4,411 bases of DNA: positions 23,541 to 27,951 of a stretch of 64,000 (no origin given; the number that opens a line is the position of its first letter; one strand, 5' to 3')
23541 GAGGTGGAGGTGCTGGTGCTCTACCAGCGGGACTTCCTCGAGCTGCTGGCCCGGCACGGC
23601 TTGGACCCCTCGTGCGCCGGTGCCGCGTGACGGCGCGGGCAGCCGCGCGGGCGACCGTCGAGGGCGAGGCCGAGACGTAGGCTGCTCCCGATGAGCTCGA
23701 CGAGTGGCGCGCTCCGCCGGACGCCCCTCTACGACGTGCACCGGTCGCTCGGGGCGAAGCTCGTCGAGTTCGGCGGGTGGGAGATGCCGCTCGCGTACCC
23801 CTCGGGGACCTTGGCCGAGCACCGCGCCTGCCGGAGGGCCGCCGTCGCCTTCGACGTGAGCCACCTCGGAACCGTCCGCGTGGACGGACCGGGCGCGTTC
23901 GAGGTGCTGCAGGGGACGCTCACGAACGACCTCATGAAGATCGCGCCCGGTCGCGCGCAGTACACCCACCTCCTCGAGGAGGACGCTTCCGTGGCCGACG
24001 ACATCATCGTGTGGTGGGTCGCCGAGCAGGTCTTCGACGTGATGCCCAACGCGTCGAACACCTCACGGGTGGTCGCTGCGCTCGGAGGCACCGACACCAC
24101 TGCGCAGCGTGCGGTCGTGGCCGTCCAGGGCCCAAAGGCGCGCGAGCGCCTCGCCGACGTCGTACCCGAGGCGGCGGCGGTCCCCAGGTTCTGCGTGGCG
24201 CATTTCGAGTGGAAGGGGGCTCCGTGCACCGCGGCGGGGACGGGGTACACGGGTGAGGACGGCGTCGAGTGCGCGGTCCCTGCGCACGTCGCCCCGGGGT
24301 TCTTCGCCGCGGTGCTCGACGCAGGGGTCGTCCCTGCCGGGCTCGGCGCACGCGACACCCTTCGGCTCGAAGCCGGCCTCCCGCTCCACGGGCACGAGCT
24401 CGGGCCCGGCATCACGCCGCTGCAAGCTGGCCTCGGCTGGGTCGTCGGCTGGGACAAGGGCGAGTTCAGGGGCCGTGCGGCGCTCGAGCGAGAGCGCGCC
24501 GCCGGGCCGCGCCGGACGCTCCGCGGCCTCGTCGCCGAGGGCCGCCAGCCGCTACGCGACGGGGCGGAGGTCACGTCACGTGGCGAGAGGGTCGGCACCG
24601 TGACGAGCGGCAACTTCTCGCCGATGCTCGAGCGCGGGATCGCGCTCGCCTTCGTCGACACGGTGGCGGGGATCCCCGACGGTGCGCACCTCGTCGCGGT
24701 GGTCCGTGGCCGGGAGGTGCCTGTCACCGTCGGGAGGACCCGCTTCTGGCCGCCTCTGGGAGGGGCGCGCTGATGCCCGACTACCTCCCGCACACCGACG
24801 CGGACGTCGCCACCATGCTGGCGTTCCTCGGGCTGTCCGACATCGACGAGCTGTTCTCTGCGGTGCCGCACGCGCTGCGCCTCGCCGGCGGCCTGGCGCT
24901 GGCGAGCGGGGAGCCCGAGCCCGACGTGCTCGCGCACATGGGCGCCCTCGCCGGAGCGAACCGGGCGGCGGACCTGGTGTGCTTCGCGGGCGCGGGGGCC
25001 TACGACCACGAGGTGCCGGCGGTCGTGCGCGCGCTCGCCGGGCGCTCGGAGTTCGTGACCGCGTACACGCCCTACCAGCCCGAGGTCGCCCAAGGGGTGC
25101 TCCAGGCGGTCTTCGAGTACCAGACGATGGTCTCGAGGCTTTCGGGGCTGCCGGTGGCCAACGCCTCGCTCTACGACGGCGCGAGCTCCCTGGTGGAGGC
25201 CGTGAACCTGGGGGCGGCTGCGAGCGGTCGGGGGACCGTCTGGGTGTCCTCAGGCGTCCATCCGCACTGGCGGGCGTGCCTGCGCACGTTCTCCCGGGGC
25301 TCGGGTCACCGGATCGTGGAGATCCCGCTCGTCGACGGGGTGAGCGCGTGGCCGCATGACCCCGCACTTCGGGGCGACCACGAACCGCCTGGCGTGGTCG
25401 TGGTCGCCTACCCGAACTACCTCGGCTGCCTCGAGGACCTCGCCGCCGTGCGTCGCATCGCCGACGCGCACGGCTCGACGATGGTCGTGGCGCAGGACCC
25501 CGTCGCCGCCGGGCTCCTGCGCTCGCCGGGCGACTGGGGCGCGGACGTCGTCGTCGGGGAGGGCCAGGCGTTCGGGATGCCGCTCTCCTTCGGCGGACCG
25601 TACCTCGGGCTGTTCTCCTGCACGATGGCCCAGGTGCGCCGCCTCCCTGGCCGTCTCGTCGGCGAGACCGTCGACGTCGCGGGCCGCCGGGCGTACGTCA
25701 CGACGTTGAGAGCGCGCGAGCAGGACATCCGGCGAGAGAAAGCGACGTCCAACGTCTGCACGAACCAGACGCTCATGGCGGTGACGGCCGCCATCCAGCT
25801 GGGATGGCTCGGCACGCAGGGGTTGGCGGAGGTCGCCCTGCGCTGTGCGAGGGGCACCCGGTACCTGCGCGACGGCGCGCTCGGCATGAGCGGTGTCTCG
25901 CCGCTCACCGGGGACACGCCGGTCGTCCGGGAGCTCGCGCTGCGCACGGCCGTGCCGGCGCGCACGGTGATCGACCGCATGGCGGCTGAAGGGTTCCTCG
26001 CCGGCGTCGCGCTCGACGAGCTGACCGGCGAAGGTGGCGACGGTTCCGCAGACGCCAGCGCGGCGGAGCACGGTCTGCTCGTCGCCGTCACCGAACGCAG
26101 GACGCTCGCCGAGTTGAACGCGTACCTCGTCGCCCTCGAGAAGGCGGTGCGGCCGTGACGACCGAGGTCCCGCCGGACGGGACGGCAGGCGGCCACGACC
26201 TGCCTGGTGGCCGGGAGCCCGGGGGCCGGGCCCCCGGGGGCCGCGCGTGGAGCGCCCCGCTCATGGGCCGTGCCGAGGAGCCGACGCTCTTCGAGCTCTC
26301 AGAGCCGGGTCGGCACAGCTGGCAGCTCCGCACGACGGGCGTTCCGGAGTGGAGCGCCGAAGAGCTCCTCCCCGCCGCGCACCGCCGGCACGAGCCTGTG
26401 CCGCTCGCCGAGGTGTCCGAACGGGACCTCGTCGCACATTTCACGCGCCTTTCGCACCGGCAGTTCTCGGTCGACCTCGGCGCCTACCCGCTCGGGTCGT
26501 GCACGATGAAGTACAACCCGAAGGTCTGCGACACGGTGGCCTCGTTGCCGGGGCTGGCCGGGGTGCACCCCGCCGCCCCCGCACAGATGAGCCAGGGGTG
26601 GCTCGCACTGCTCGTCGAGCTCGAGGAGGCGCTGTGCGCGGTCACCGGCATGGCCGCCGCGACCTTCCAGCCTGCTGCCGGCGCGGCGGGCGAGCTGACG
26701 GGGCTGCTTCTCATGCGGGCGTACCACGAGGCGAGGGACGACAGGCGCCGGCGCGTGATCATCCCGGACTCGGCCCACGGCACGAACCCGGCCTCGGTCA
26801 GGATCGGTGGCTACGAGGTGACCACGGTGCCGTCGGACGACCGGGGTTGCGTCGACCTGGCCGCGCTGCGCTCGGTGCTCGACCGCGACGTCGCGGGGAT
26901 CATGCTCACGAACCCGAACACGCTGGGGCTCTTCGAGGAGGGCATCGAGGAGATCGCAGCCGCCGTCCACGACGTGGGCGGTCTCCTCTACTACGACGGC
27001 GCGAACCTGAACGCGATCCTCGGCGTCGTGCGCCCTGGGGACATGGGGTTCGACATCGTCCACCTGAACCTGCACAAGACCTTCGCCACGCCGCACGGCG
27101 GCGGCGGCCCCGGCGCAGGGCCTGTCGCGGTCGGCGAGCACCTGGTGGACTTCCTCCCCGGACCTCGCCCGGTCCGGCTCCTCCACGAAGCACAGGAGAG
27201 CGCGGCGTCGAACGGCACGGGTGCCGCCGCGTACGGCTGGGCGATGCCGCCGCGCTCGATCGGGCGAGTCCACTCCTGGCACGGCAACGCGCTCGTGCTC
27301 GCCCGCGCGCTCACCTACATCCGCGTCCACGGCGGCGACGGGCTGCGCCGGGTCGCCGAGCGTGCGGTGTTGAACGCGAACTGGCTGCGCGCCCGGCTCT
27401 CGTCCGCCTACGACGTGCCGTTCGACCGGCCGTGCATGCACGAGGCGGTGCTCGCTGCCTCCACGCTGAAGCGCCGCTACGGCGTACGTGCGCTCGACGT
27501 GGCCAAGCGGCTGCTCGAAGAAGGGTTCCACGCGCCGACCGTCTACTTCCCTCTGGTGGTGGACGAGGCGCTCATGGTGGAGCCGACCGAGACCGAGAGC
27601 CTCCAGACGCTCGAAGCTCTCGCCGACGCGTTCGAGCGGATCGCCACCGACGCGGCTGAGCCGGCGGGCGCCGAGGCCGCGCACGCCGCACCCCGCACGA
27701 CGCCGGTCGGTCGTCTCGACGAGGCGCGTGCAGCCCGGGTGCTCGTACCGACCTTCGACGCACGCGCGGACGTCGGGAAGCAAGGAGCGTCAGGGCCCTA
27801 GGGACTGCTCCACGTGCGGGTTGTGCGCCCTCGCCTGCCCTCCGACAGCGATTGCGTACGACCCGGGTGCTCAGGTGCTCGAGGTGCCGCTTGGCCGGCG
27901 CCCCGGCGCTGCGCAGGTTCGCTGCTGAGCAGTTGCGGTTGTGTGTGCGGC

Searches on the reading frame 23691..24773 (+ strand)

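Call 28: search_protein_families(library=pfam, proteins=[window:23691-24773:+], max_evalue=0.001)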
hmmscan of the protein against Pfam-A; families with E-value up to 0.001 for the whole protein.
window:23691-24773:+ (360 aa): 2 families
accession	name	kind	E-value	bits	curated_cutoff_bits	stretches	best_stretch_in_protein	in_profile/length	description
PF01571.26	GCV_T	-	1.8e-72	244.1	25.6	1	13-251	1-255/255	Aminomethyltransferase folate-binding domain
PF08669.17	GCV_T_C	-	2.3e-15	56.7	25.9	1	275-352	1-78/80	Glycine cleavage T-protein C-terminal barrel domain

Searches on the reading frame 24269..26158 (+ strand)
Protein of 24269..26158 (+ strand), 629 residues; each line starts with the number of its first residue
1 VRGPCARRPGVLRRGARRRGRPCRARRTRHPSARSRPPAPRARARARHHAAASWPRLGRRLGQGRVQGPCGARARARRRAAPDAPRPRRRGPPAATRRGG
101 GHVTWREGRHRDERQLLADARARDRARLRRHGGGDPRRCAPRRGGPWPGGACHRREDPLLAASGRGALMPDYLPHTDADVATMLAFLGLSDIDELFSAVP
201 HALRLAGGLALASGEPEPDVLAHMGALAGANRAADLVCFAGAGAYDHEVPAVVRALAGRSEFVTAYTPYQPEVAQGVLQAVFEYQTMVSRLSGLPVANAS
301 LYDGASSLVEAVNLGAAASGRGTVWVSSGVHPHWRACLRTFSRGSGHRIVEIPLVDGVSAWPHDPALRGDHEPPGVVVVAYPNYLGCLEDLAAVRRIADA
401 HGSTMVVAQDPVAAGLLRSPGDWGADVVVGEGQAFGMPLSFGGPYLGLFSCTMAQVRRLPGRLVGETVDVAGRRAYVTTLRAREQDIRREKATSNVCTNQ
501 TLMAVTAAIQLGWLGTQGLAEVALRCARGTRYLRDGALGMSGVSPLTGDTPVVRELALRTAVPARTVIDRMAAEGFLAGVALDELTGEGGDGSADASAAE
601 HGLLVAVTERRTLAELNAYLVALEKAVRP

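Call 28: search_protein_families(library=pfam, proteins=[window:24269-26158:+], max_evalue=0.001)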
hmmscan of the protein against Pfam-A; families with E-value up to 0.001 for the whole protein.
window:24269-26158:+ (629 aa): 1 family
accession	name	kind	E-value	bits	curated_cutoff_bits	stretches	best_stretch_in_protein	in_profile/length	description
PF02347.22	GDC-P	-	9.9e-106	354.6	26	1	172-536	3-360/429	Glycine cleavage system P-protein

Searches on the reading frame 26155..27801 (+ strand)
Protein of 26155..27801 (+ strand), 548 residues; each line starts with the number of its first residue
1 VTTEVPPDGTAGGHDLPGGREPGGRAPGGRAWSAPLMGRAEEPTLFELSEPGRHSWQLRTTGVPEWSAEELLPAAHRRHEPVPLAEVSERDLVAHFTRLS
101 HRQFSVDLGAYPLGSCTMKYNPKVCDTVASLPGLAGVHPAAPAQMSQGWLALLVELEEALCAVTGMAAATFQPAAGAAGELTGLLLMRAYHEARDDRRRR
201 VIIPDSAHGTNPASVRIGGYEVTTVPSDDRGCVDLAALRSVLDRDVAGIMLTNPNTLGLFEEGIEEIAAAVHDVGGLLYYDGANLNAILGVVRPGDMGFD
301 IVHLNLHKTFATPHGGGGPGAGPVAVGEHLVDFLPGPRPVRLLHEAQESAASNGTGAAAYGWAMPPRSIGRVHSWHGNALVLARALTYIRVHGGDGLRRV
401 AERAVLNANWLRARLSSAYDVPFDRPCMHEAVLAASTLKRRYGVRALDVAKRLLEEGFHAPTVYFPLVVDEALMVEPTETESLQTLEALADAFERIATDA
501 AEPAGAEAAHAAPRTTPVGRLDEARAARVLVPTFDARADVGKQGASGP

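Call 28: search_protein_families(library=pfam, proteins=[window:26155-27801:+], max_evalue=0.001)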
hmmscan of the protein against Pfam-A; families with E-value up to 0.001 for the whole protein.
window:26155-27801:+ (548 aa): 4 families
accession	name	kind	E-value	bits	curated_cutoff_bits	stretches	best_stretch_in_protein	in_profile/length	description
PF21478.3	GcvP2_C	-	3.2e-24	85.6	27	1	402-502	3-104/122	Glycine dehydrogenase, C-terminal domain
PF02347.22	GDC-P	-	3.7e-14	52.9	26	1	86-435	46-381/429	Glycine cleavage system P-protein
PF00266.25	Aminotran_5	-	0.00012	21.7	21.5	1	200-315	90-207/371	Aminotransferase class-V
PF01212.27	Beta_elim_lyase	-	0.0007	19.4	27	0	154-285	35-172/288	Beta-eliminating lyase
